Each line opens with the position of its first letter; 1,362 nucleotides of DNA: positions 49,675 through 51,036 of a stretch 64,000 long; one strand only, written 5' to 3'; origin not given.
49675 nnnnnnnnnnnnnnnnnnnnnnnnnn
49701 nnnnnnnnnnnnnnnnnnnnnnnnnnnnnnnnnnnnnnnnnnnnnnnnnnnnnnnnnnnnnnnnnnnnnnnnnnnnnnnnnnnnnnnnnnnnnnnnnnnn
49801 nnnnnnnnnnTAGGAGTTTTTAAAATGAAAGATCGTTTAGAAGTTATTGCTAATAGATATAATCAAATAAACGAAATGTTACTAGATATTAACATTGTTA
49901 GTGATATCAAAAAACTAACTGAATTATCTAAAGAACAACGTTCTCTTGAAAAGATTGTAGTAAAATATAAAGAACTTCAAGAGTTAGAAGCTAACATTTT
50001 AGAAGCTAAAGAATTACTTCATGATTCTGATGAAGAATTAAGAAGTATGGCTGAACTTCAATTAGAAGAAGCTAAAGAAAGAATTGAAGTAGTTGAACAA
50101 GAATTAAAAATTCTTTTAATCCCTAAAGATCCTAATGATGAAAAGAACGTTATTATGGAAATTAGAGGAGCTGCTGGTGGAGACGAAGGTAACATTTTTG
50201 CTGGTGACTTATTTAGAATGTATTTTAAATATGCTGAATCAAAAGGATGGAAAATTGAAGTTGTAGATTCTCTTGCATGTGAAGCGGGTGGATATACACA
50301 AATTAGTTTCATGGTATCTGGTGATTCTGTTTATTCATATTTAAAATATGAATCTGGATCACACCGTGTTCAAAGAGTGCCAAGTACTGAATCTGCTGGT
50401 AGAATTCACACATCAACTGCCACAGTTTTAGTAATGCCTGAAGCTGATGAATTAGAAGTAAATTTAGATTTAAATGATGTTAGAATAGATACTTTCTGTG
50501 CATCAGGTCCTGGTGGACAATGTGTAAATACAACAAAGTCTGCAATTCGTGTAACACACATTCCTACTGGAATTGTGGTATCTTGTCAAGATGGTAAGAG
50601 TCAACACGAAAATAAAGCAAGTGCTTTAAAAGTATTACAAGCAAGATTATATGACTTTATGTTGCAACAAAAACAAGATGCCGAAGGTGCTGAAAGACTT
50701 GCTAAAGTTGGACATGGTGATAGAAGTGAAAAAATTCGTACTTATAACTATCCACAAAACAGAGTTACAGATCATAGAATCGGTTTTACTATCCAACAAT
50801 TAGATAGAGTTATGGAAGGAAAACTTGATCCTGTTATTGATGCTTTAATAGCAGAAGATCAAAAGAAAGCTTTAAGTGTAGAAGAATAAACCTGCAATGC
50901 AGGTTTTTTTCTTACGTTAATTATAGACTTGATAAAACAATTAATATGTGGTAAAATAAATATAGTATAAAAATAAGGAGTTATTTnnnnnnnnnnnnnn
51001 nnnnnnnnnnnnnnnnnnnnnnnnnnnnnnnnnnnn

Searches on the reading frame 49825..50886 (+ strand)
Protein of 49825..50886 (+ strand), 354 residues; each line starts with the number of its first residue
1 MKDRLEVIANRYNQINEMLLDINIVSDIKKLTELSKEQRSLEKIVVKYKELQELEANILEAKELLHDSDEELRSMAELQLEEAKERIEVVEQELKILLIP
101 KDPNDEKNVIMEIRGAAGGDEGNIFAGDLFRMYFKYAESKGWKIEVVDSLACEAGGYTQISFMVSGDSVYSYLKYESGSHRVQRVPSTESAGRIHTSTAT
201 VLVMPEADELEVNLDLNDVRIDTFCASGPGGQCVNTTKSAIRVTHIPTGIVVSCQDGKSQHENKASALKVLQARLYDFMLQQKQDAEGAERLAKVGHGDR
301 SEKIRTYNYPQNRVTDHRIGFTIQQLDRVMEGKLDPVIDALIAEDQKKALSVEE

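Call 73: search_protein_families(library=pfam, proteins=[window:49825-50886:+], max_evalue=0.00001)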
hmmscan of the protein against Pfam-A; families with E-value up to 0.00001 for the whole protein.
window:49825-50886:+ (354 aa): 2 families
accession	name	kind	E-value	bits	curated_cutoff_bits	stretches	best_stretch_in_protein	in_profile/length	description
PF03462.23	PCRF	-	1.6e-72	243.8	24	1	9-201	2-194/194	PCRF domain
PF00472.26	RF-1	-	5.4e-40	136.4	35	1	209-318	2-116/116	RF-1 domain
